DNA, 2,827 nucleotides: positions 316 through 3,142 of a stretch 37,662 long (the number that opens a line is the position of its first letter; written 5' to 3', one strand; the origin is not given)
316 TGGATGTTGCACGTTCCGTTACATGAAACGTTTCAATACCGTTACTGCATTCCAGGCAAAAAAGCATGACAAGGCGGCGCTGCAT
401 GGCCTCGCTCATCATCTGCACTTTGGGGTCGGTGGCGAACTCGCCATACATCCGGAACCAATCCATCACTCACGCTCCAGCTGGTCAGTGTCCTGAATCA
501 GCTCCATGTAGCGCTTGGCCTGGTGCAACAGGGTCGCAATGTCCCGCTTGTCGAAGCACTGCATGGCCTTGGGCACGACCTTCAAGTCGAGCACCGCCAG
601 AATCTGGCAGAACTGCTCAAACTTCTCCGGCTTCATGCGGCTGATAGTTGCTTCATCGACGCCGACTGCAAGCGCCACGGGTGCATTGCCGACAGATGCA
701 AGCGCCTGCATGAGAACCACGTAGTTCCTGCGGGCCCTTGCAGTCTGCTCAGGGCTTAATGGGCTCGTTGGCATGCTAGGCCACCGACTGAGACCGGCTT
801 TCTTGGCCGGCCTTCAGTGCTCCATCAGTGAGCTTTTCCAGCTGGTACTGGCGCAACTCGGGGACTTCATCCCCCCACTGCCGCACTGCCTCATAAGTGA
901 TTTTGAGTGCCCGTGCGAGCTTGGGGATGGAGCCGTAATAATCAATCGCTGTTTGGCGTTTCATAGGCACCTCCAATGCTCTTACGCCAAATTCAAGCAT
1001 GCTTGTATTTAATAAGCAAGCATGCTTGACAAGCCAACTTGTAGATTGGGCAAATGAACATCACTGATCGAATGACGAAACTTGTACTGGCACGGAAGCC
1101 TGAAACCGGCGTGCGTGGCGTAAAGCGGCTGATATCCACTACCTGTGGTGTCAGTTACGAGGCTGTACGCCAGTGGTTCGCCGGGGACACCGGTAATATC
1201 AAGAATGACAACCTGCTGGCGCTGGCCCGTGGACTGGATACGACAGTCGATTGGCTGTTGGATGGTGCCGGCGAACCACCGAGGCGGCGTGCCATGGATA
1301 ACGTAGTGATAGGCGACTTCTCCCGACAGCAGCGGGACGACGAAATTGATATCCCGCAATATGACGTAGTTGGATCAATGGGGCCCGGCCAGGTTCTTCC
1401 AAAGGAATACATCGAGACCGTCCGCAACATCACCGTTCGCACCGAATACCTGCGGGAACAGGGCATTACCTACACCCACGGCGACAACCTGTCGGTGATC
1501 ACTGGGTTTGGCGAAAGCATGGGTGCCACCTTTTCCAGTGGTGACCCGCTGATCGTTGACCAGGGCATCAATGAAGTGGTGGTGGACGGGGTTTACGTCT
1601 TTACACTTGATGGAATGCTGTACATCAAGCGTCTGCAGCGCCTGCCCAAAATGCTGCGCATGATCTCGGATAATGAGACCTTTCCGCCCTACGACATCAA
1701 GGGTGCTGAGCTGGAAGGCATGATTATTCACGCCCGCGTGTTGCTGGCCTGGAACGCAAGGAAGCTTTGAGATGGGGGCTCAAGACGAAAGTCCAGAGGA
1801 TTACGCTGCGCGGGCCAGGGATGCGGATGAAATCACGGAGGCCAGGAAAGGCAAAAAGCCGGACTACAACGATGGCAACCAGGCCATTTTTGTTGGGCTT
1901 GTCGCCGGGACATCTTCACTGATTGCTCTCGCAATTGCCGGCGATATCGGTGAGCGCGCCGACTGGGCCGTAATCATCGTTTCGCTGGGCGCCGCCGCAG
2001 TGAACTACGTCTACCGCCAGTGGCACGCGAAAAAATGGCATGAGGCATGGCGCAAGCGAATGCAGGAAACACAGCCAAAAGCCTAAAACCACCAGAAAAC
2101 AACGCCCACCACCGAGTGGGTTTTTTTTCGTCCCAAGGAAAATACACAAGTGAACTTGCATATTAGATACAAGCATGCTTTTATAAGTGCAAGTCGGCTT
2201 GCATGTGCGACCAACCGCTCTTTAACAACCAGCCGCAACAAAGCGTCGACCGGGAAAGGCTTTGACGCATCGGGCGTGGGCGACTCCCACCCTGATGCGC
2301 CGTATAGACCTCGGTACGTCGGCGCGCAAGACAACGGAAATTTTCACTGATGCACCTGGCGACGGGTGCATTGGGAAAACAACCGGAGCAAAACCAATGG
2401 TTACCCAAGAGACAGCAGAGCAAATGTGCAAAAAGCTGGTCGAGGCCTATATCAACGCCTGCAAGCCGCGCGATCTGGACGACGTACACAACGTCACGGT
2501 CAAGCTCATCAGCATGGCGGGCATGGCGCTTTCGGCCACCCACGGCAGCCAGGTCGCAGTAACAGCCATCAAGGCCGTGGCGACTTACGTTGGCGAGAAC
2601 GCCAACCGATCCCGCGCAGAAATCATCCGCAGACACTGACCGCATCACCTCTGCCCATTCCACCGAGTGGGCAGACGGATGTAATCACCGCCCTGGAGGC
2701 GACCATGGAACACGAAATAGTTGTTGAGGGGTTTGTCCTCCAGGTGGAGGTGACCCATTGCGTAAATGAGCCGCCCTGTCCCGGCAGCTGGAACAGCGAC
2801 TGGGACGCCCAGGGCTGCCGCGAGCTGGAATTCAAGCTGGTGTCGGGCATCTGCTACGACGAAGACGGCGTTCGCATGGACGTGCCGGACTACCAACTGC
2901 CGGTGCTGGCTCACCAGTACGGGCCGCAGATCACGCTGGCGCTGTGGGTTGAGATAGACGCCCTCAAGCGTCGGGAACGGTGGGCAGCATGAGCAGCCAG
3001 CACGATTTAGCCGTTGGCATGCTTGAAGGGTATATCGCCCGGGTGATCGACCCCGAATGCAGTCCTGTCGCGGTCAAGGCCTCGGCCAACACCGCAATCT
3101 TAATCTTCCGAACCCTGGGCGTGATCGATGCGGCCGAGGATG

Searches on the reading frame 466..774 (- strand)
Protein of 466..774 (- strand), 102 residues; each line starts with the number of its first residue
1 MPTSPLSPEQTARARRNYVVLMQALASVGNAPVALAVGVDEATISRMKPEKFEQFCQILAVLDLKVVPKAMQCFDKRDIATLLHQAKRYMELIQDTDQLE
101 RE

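Call 10: search_protein_families(library=phrogs, proteins=[window:466-774:-])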
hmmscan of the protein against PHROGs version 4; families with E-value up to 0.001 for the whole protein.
window:466-774:- (102 aa): 3 families
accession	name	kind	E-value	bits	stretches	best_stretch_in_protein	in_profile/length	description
phrog_725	-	transcription regulation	2.1e-28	99.2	1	4-100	2-99/101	CII-like regulator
phrog_191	-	transcription regulation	4.4e-08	34.3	1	19-97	15-100/106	CII-like transcriptional activator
phrog_3638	-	transcription regulation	2e-05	25.6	1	12-63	10-61/73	CII-like transcriptional activator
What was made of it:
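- Closest known: Lambda cII-dependent promoters. Different: The window has its own cII-like gene elsewhere, at 466-774 (call 10).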

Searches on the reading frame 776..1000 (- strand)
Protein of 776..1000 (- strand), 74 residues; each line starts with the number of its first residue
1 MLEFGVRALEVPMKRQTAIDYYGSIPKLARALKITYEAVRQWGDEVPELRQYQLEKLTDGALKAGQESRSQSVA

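Call 10: search_protein_families(library=phrogs, proteins=[window:776-1000:-])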
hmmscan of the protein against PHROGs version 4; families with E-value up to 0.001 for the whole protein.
window:776-1000:- (74 aa): 3 families
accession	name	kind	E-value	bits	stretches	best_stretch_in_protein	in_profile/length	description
phrog_409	-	transcription regulation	7.1e-19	69.6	1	9-69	11-72/127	transcriptional regulator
phrog_35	-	transcription regulation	3.8e-05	24.8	1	16-64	79-130/181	transcriptional repressor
phrog_2856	-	transcription regulation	0.00049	20.7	1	16-43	53-80/165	transcriptional regulator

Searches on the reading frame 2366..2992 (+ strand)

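Call 9: search_protein_families(library=phrogs, proteins=[window:2366-2992:+])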
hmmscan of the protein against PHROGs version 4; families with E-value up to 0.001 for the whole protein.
window:2366-2992:+ (208 aa): 1 family
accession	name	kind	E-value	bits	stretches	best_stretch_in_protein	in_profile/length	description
phrog_4240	-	unknown function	1.1e-14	55.3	1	112-199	4-88/91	-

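Call 57: search_protein_families(library=pfam, proteins=[window:2366-2992:+], max_evalue=0.01)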
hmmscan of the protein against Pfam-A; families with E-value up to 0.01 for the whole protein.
window:2366-2992:+ (208 aa): 0 families
